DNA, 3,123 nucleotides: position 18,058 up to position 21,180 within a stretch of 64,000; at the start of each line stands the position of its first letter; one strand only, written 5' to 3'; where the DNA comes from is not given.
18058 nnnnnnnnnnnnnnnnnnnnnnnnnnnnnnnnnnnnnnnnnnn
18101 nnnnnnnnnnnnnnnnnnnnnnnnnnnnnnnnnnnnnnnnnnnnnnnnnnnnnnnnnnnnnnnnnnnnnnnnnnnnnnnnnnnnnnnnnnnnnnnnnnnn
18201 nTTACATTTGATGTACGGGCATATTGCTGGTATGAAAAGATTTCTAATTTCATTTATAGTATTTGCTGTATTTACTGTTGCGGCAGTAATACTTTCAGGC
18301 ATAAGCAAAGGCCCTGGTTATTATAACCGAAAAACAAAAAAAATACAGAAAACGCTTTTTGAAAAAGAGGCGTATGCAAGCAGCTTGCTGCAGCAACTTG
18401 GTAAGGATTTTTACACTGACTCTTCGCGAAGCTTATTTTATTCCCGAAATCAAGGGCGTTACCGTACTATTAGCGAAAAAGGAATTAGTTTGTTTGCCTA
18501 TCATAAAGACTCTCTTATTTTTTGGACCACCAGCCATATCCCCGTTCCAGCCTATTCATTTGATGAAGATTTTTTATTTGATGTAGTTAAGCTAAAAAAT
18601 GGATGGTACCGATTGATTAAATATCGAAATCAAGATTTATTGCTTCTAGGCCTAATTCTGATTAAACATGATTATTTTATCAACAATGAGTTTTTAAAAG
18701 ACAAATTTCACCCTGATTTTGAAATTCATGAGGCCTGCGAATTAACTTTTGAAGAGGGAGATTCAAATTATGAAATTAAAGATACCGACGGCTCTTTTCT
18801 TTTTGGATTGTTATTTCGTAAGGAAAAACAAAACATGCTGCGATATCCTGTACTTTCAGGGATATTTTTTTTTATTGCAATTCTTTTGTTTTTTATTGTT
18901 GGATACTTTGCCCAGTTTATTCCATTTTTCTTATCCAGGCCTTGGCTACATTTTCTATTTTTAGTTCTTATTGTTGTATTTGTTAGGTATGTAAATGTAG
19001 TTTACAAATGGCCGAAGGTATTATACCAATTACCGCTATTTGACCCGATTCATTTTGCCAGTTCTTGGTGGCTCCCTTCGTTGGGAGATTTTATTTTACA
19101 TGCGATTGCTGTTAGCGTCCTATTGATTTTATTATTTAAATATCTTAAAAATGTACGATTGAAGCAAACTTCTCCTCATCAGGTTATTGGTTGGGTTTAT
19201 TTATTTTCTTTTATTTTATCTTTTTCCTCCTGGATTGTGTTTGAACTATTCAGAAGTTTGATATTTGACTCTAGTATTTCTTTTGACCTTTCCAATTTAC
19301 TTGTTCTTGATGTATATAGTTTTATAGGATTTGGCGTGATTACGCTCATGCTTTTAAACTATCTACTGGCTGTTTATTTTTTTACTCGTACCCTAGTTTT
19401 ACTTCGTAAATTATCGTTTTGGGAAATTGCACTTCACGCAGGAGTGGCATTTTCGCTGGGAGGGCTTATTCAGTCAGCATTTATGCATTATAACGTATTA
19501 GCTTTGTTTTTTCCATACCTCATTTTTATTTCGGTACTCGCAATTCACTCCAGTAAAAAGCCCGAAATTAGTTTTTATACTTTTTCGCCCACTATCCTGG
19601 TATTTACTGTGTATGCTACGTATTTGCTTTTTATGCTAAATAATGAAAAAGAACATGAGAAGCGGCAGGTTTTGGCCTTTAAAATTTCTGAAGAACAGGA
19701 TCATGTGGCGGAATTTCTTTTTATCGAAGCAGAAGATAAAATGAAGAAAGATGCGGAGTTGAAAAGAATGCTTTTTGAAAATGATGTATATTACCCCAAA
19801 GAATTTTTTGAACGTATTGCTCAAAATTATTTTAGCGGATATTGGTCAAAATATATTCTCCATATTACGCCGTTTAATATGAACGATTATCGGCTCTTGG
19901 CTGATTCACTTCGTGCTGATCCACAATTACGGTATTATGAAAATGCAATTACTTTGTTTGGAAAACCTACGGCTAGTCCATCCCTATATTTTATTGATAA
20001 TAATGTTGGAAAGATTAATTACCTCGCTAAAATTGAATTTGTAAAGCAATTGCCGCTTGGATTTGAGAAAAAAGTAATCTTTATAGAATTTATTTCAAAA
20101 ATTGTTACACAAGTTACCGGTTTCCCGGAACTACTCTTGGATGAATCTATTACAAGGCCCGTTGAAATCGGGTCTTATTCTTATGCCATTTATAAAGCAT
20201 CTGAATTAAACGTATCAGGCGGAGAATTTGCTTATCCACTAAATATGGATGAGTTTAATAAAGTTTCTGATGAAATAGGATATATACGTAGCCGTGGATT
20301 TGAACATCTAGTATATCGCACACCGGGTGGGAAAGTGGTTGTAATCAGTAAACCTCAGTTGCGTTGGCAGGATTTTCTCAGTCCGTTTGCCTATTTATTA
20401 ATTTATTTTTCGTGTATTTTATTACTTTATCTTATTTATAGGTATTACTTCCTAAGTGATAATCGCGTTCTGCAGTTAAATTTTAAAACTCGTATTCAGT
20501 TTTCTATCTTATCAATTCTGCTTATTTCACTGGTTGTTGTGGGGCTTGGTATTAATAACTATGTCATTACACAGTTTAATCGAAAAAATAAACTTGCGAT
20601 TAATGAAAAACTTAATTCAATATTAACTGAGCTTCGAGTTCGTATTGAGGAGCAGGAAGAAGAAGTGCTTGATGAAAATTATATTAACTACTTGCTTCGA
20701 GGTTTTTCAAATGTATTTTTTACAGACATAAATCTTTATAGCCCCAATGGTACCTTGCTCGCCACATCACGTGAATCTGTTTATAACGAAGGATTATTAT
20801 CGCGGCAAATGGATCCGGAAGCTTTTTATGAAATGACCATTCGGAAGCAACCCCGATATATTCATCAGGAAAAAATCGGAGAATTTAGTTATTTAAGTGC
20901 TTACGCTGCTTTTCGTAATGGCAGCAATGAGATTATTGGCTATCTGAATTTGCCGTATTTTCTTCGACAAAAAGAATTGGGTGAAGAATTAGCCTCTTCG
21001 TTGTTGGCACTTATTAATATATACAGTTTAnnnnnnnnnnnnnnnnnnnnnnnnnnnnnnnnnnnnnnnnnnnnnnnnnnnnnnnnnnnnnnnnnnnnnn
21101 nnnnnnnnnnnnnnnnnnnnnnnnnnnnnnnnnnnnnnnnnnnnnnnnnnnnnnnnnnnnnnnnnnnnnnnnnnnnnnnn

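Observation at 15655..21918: Three-gene operon ending in a 1235-aa, ~10-TM orphan sensor kinase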

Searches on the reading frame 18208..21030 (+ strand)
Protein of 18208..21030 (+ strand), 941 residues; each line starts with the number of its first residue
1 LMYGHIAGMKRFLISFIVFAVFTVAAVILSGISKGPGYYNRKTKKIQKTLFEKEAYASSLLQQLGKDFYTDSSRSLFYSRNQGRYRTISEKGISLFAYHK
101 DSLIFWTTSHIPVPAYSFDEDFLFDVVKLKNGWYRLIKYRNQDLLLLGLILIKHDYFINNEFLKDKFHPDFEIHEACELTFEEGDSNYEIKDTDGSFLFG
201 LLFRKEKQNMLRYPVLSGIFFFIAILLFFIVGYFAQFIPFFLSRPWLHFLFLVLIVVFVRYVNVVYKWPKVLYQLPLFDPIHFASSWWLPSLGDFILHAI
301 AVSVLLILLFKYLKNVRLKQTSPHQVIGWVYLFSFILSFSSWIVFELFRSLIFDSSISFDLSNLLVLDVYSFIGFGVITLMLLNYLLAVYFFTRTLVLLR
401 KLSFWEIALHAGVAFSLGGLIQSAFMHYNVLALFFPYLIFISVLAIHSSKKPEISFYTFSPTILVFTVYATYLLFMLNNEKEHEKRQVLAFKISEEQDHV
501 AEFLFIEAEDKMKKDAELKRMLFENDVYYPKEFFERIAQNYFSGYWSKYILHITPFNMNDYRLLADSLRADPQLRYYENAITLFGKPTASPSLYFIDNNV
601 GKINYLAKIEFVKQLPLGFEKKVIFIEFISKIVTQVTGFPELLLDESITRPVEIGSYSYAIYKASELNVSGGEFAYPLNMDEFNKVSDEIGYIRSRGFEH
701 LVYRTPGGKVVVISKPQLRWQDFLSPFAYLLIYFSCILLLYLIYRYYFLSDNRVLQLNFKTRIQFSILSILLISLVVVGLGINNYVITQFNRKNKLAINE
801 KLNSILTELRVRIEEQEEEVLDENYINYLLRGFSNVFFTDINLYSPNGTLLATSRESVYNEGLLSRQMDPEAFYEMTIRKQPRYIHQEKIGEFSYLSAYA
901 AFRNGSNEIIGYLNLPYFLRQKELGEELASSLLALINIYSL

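Call 12: find_homologous_proteins(query=window:18208-21030:+)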
Query window:18208-21030:+ (941 aa): 131 proteins with E <= 0.001 among 8000 candidates; the best 120 are listed.
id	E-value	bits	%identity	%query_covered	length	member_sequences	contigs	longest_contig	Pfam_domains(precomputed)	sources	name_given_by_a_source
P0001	0.0e+0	1933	93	99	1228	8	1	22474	PF02518.32,PF00512.32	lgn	-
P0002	0.0e+0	1811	86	99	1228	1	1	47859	PF00672.31,PF02518.32,PF00512.32,PF14501.13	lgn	-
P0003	0.0e+0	1792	85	99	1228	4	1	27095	PF02518.32,PF00512.32,PF14501.13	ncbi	-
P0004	0.0e+0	1690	80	99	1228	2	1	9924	PF02518.32,PF00512.32,PF14501.13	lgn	-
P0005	0.0e+0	1304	63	99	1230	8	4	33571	PF00672.31,PF02518.32,PF00512.32,PF14501.13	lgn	-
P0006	0.0e+0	1290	63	99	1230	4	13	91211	PF02518.32,PF00512.32,PF14501.13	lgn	-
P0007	0.0e+0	1137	56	99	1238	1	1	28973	PF00672.31,PF02518.32,PF00512.32,PF14501.13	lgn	-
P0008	0.0e+0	1132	56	98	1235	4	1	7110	PF00672.31,PF02518.32,PF00512.32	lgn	-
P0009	0.0e+0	1123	57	99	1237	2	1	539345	PF00672.31,PF02518.32,PF00512.32,PF14501.13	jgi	-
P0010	0.0e+0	1119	57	99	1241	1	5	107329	PF00672.31,PF02518.32,PF00512.32,PF14501.13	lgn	-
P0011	2.6e-285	968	50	99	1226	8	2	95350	PF02518.32,PF00512.32,PF14501.13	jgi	jgi:signal transduction histidine kinase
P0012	8.7e-272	923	48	99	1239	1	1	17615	PF02518.32,PF00512.32,PF14501.13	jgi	jgi:two-component system nitrogen regulation sensor histidine kinase NtrY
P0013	7.9e-271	920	48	98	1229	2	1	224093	PF02518.32,PF00512.32,PF14501.13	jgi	jgi:two-component system nitrogen regulation sensor histidine kinase NtrY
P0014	3.9e-269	914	48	99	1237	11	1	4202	PF02518.32,PF00512.32,PF14501.13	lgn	-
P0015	2.5e-265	902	47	99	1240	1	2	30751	PF02518.32,PF00512.32,PF14501.13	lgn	-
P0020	3.3e-263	894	47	99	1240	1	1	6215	PF02518.32,PF00512.32,PF14501.13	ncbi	-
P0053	1.6e-97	346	29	99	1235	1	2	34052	PF02518.32,PF00512.32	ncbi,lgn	-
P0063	2.6e-92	329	28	99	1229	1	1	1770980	PF02518.32,PF00512.32,PF14501.13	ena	-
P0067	5.2e-90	321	28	98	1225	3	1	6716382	PF02518.32,PF00512.32,PF14501.13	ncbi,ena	-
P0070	1.6e-89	320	28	99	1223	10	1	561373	PF02518.32,PF00512.32,PF14501.13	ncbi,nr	ncbi:MAG: HAMP domain-containing histidine kinase [Prolixibacteraceae bacterium]|nr:HAMP domain-cont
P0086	3.0e-77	279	27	90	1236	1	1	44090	PF02518.32,PF00512.32,PF14501.13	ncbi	-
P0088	4.7e-76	275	29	90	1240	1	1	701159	PF02518.32,PF00512.32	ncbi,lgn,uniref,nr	ncbi:sensor histidine kinase [Solitalea koreensis]|uniref:histidine kinase n=1 Tax=Solitalea koreens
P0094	2.0e-70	257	26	90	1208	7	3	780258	PF02518.32,PF00512.32,PF14501.13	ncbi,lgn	-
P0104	3.4e-46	176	24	90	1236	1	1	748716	PF02518.32,PF00512.32,PF14501.13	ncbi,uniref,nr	ncbi:sensor histidine kinase [Pontibacter anaerobius]|uniref:histidine kinase n=1 Tax=Pontibacter an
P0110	2.6e-34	137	23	95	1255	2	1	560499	PF02518.32,PF00512.32,PF14501.13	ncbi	-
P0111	1.5e-33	134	24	83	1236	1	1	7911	PF02518.32,PF00512.32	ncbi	-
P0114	2.0e-30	124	24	94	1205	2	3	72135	PF02518.32,PF00512.32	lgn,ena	-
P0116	2.1e-28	117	24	84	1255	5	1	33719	PF02518.32,PF00512.32,PF14501.13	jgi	jgi:signal transduction histidine kinase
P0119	2.2e-22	98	23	51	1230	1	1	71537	PF02518.32,PF00512.32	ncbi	-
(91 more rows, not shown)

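Call 15: find_encoding_contigs(protein=P0088, flank=8000, max_places=2)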
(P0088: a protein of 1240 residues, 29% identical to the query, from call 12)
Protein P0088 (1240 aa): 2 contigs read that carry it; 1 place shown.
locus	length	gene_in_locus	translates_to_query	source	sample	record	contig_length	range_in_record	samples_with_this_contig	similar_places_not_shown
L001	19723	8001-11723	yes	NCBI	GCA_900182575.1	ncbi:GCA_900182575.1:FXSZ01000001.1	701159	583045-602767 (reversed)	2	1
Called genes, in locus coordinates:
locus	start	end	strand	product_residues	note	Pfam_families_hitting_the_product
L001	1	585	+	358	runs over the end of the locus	PF00180:Iso_dh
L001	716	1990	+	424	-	-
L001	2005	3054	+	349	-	PF01263:Aldose_epim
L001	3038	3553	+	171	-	PF13302:Acetyltransf_3, PF13420:Acetyltransf_4, PF00583:Acetyltransf_1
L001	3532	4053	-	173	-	-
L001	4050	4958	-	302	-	PF02621:VitK2_biosynth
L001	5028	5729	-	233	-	PF01048:PNP_UDP_1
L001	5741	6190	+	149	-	PF01242:PTPS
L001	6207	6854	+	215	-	PF01227:GTP_cyclohydroI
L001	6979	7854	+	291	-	PF00698:Acyl_transf_1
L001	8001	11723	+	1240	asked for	PF00512:HisKA (faint), PF02518:HATPase_c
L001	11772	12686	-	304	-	PF28533:DUF8429, PF28532:DUF8428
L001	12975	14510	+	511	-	PF02638:GHL10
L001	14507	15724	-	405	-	PF13620:CarboxypepD_reg (weak), PF13715:CarbopepD_reg_2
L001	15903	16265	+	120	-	PF08818:DUF1801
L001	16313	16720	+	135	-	-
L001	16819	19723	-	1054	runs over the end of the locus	PF00580:UvrD-helicase, PF01443:Viral_helicase1 (faint), PF13245:AAA_19, PF13604:AAA_30 (faint), PF13087:AAA_12 (faint), PF13361:UvrD_C, PF13538:UvrD_C_2 (faint), PF12705:PDDEXK_1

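Call 16: find_encoding_contigs(protein=P0104, flank=8000, max_places=2)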
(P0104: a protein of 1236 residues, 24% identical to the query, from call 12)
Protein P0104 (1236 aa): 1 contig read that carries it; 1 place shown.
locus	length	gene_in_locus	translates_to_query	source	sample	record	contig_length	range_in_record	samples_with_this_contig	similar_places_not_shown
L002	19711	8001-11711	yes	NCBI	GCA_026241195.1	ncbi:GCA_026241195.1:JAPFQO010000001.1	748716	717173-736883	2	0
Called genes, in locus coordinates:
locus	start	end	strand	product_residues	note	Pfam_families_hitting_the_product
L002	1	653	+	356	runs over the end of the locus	PF02790:COX2_TM, PF00116:COX2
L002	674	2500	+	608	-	PF00115:COX1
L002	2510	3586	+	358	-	PF02628:COX15-CtaA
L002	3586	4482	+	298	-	PF01040:UbiA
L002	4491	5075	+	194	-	PF00510:COX3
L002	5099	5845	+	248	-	PF00510:COX3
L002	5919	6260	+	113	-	PF03626:COX4_pro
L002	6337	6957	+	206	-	PF02630:SCO1-SenC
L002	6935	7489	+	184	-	PF04238:DUF420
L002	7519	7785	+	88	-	-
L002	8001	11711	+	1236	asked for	PF00512:HisKA, PF02518:HATPase_c, PF14501:HATPase_c_5 (weak)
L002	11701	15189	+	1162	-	-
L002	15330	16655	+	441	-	PF07786:HGSNAT_cat, PF04235:DUF418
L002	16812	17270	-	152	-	PF03795:YCII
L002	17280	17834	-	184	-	PF14117:DUF4287, PF18899:DUF5655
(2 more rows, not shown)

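Call 17: find_encoding_contigs(protein=P0070, flank=8000, max_places=2)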
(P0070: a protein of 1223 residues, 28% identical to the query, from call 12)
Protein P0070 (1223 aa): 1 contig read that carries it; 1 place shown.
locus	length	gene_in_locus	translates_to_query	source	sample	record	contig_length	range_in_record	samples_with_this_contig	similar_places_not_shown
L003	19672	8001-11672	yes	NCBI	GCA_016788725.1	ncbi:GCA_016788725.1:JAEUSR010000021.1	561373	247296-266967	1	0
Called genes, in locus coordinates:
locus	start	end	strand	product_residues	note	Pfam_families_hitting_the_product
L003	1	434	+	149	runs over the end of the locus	PF09424:YqeY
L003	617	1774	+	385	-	-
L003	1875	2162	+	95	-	-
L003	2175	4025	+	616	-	PF02518:HATPase_c, PF13589:HATPase_c_3, PF01119:DNA_mis_repair, PF08676:MutL_C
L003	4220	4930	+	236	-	PF08551:DUF1751, PF01694:Rhomboid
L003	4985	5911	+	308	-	PF01694:Rhomboid, PF20216:DUF6576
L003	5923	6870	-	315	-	PF03631:Virul_fac_BrkB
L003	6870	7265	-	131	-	PF16022:DUF4783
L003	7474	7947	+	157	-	PF02590:SPOUT_MTase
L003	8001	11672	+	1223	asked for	PF00512:HisKA (weak), PF02518:HATPase_c, PF14501:HATPase_c_5 (weak)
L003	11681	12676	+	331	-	PF00248:Aldo_ket_red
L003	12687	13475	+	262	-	PF00753:Lactamase_B, PF12706:Lactamase_B_2 (weak)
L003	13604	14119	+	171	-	-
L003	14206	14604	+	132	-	PF00156:Pribosyltran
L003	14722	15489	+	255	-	PF01987:AIM24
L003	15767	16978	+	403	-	PF05708:Peptidase_C92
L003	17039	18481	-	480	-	PF01408:GFO_IDH_MocA, PF19051:GFO_IDH_MocA_C2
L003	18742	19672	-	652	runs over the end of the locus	PF02018:CBM_4_9 (faint), PF22848:ASD1_dom, PF06964:Alpha-L-AF_C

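Call 45: find_encoding_contigs(protein=P0009, flank=8000, max_places=1)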
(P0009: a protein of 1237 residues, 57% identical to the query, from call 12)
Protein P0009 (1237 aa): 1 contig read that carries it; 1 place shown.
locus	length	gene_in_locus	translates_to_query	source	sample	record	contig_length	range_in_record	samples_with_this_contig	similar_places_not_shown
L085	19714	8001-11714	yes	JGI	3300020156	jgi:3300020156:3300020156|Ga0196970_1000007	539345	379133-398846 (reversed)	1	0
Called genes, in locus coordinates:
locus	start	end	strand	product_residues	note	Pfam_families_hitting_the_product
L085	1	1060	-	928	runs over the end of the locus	PF13620:CarboxypepD_reg, PF13715:CarbopepD_reg_2, PF22904:NOMO1-like_2nd (weak), PF07715:Plug (faint)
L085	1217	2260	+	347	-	PF19580:Exo_endo_phos_3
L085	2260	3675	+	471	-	PF04231:Endonuclease_1, PF18962:Por_Secre_tail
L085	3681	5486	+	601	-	PF00932:LTD, PF11589:DUF3244 (faint), PF18962:Por_Secre_tail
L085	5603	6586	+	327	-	PF00348:polyprenyl_synt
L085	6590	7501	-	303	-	PF01370:Epimerase, PF05368:NmrA (faint), PF07993:NAD_binding_4 (faint), PF16363:GDP_Man_Dehyd (weak), PF08338:DUF1731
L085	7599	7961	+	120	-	-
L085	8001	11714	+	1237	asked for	PF00672:HAMP (weak), PF00512:HisKA, PF02518:HATPase_c, PF14501:HATPase_c_5 (weak)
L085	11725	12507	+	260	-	PF00378:ECH_1, PF16113:ECH_2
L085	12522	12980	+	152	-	PF03544:TonB_C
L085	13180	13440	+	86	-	PF03544:TonB_C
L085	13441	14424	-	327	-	PF00691:OmpA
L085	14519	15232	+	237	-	-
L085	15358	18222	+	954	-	PF00675:Peptidase_M16, PF05193:Peptidase_M16_C, PF00675:Peptidase_M16, PF05193:Peptidase_M16_C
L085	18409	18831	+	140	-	-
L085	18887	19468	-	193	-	PF00625:Guanylate_kin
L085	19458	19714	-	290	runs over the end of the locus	PF03755:YicC-like_N, PF08340:YicC-like_C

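Call 46: find_encoding_contigs(protein=P0013, flank=8000, max_places=1)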
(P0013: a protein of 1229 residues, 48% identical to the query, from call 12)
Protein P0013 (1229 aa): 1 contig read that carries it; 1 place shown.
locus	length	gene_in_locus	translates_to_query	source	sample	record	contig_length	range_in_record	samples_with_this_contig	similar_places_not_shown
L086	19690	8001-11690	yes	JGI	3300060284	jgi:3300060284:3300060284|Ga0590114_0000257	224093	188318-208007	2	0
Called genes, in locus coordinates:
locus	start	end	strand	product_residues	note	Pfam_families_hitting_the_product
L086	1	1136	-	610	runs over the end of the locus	PF00515:TPR_1 (faint), PF07719:TPR_2 (faint), PF13176:TPR_7 (faint), PF13181:TPR_8 (faint), PF13424:TPR_12 (faint), PF13428:TPR_14 (faint), PF13432:TPR_16, PF13174:TPR_6 (weak), +2 more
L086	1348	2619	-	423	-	PF02403:Seryl_tRNA_N, PF00587:tRNA-synt_2b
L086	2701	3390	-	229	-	PF21602:GldM_3rd, PF12080:GldM_4th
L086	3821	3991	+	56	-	-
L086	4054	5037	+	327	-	PF00348:polyprenyl_synt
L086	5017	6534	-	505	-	PF00989:PAS, PF13426:PAS_9, PF01590:GAF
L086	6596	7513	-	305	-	PF01370:Epimerase, PF08338:DUF1731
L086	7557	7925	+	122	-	-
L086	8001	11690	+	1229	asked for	PF00512:HisKA, PF02518:HATPase_c, PF14501:HATPase_c_5 (weak)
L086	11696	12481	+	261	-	PF00378:ECH_1, PF16113:ECH_2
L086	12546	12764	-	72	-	-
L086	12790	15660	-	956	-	PF02347:GDC-P, PF01212:Beta_elim_lyase (weak), PF21478:GcvP2_C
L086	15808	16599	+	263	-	-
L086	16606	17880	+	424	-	PF00266:Aminotran_5, PF22580:KYNU_C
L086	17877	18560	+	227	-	-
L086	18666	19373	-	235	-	PF00072:Response_reg, PF00486:Trans_reg_C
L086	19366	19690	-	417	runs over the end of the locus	PF00512:HisKA, PF02518:HATPase_c, PF14501:HATPase_c_5 (weak)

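Call 76: find_encoding_contigs(protein=P0002, flank=6000, max_places=1)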
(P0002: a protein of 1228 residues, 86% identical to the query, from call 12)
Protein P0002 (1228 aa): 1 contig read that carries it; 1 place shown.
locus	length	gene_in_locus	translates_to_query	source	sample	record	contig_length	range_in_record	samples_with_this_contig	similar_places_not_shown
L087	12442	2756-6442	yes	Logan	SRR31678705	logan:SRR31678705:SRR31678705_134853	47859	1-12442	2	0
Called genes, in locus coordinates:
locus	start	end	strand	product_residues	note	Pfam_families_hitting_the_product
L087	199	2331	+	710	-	-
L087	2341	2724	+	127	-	-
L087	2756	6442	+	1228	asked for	PF00672:HAMP (faint), PF00512:HisKA (weak), PF02518:HATPase_c, PF14501:HATPase_c_5 (faint)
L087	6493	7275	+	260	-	PF00378:ECH_1, PF16113:ECH_2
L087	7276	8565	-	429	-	PF00579:tRNA-synt_1b, PF22421:SYY_C-terminal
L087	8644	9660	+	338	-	PF01073:3Beta_HSD, PF01370:Epimerase, PF04321:RmlD_sub_bind (weak), PF07993:NAD_binding_4, PF13460:NAD_binding_10 (weak), PF16363:GDP_Man_Dehyd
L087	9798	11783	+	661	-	PF14522:Cytochrome_C7 (faint), PF22113:Mtrc-MtrF_II-IV_dom (faint), PF18962:Por_Secre_tail (weak)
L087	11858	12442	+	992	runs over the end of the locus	PF01839:FG-GAP (faint), PF13517:FG-GAP_3, PF07593:UnbV_ASPIC, PF19081:Ig_7, PF18962:Por_Secre_tail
